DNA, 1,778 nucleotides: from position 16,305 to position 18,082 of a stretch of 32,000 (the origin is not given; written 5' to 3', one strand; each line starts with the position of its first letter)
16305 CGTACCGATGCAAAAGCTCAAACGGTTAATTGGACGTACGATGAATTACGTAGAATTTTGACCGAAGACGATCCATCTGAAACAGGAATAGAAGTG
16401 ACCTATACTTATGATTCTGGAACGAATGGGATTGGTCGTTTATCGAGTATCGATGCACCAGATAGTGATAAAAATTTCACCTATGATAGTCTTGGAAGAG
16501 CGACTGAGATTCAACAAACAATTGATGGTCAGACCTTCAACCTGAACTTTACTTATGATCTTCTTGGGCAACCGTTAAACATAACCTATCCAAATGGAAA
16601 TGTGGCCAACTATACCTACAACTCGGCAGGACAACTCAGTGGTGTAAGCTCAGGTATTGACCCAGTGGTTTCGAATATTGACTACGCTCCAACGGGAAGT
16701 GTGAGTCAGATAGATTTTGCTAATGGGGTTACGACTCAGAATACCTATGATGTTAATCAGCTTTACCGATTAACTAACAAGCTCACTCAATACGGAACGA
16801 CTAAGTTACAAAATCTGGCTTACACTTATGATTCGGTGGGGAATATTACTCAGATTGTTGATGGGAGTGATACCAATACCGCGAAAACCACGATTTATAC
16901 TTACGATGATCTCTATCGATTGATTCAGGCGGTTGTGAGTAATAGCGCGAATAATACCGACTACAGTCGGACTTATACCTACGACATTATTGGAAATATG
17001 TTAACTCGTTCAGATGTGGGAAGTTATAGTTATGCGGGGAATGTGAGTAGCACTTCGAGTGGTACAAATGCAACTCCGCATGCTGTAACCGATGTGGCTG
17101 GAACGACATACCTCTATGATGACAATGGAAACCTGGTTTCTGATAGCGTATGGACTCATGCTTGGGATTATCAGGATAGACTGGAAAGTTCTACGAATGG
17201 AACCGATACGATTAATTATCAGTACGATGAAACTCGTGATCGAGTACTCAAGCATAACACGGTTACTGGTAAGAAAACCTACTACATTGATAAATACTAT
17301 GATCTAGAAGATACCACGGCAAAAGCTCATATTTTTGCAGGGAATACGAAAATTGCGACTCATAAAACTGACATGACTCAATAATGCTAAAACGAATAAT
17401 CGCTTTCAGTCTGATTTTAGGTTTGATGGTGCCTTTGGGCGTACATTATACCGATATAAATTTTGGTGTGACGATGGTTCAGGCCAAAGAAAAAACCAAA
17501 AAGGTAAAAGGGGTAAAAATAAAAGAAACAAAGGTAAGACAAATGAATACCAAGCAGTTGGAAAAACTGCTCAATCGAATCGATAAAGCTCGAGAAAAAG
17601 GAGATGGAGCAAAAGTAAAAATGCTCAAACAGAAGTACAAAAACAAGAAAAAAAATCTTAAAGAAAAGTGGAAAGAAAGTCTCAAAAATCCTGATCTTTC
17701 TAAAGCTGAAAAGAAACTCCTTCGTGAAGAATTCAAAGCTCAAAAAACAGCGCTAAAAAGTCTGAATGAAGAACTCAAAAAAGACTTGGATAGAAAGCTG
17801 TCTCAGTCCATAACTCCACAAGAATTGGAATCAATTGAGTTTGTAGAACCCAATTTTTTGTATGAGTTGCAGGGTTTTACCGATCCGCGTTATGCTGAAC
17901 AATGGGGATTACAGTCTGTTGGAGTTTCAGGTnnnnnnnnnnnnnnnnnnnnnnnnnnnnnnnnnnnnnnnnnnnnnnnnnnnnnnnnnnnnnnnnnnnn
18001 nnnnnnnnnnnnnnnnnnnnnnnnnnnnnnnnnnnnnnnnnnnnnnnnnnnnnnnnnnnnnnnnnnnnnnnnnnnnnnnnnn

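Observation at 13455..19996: RHS/Tc-type shell separated from its own conserved C-terminal core by a signal-anchored subtilisin module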

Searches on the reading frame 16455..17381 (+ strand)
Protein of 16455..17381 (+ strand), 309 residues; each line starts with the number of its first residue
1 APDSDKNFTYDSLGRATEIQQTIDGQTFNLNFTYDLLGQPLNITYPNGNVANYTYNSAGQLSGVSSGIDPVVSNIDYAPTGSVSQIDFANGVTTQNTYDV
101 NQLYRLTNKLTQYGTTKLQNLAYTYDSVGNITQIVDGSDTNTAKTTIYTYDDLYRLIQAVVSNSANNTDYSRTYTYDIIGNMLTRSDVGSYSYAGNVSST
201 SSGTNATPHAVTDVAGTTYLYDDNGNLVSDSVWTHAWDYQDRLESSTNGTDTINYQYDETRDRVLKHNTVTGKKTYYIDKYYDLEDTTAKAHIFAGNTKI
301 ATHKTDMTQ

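Call 23: search_solved_structures(query=window:16455-17381:+, max_evalue=0.01, show_alignments=3)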
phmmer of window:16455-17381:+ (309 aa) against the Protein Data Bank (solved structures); distinct sequences matched with E-value up to 0.01: 3.
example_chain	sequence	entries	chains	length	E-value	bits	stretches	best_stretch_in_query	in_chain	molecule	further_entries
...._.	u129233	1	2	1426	3.7e-11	46.6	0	6-230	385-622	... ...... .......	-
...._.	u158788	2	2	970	2.4e-07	34.1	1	34-159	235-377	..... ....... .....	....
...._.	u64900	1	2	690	1e-06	32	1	34-159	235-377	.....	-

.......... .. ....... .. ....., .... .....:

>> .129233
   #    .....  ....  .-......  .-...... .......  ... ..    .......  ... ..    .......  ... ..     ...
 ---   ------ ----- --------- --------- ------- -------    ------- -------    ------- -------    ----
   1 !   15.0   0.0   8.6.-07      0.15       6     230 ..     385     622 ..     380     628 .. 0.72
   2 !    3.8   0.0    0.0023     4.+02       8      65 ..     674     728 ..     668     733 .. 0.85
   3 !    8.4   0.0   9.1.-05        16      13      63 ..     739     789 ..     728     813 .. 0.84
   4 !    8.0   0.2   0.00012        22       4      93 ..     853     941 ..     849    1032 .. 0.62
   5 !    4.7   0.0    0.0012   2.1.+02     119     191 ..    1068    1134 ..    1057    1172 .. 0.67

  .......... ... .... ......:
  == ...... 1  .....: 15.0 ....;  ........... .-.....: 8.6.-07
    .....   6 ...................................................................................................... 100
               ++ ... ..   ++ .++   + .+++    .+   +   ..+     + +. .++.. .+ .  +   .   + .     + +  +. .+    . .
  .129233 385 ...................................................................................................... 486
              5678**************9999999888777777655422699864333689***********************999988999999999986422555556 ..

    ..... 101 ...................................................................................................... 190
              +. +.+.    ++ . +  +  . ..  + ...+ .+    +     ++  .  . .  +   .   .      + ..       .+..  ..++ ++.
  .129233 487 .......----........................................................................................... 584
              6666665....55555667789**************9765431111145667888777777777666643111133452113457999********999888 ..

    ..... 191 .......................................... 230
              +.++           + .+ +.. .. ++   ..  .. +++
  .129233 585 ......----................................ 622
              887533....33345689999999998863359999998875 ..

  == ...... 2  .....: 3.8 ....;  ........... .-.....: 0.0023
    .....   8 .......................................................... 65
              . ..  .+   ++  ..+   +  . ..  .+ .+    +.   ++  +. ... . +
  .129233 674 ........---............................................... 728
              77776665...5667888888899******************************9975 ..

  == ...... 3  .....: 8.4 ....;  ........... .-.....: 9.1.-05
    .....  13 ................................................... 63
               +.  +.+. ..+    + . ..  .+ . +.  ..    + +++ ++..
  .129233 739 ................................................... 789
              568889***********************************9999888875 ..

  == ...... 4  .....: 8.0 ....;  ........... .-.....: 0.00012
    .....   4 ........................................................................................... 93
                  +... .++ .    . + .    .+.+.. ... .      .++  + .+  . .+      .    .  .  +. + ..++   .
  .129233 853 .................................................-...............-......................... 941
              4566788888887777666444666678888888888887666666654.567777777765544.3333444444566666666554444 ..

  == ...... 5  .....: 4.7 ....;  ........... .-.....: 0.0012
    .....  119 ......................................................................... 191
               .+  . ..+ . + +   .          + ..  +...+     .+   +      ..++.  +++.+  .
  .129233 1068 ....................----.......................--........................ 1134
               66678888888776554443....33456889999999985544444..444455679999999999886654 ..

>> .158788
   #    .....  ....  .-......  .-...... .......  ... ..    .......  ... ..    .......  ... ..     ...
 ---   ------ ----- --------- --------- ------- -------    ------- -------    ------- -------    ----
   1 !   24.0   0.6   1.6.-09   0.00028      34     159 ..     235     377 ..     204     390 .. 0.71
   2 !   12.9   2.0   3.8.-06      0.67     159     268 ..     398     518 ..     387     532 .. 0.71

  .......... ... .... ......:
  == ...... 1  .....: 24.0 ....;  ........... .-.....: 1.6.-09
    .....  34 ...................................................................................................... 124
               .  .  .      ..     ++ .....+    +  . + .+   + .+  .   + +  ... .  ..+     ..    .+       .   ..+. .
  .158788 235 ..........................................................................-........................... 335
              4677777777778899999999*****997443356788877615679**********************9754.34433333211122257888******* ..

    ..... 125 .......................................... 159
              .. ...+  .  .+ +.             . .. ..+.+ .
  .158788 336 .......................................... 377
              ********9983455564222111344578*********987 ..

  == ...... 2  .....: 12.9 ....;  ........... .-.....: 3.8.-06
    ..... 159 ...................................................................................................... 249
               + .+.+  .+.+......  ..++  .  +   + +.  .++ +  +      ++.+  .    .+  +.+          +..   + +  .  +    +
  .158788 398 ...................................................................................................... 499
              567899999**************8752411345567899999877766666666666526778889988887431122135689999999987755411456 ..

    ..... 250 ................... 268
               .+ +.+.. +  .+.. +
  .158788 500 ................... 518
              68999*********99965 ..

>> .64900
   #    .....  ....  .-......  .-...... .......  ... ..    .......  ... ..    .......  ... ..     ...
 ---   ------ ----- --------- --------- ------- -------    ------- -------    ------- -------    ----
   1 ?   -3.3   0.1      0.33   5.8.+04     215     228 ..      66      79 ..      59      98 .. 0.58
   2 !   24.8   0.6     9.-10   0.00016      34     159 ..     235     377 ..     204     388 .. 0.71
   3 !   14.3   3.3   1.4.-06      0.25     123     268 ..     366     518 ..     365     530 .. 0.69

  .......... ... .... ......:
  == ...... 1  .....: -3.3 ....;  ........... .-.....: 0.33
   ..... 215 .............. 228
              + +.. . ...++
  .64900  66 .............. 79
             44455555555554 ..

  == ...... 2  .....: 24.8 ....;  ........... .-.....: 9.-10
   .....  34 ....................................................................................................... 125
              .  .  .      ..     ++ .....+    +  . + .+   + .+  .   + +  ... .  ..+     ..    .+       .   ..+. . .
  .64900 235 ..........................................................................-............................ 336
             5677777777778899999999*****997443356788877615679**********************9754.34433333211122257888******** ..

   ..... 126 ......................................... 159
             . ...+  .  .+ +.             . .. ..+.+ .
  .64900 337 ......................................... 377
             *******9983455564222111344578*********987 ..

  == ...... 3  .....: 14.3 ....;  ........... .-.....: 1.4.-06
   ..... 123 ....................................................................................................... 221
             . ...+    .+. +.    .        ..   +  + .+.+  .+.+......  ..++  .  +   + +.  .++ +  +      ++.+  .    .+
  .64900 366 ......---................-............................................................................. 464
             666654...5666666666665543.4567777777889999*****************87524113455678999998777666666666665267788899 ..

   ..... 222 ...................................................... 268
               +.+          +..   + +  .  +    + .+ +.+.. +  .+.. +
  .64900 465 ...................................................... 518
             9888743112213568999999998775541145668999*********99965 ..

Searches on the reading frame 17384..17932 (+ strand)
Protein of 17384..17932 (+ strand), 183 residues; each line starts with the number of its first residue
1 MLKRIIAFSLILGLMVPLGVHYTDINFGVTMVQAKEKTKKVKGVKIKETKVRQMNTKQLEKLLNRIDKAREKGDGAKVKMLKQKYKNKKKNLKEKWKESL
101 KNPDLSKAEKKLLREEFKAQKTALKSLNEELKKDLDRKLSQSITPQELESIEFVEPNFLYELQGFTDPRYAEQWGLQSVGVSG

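Call 26: search_protein_families(library=pfam, proteins=[window:17384-17932:+], max_evalue=10)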
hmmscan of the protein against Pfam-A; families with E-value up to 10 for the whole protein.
seq(183 aa): 10 families
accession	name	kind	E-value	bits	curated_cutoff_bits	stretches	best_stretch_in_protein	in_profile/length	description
PF19745.5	FUT8_N_cat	-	0.034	13.4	27.6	1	47-139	33-124/499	Alpha-(1,6)-fucosyltransferase N- and catalytic domains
PF07697.16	7TMR-HDED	-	0.036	14.5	27.6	1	35-150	29-134/224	7TM-HD extracellular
PF07743.18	HSCB_C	-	0.14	13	22.1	1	65-114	15-62/74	HSCB C-terminal oligomerisation domain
PF05559.16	DUF763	-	0.17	11.5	35.5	1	50-155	183-289/319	Protein of unknown function (DUF763)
PF22023.1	Pus10_THUMP_arc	-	0.18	12.4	28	1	103-157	24-72/78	Pus10 THUMP domain, archaeal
PF00012.26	HSP70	-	0.82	8.2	20.6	1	28-138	477-578/599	Hsp70 protein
PF07718.18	Coatamer_beta_C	-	0.84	10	25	1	128-172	14-59/137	Coatomer beta C-terminal region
PF14163.11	SieB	-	2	8.4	26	1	81-127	58-100/147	Super-infection exclusion protein B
PF03418.19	Peptidase_A25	-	2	7.7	27.8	1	34-101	14-80/353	Germination protease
PF23984.1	DUF7307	-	8.5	6.8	27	1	111-153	10-52/129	Pam3 gp33-like protein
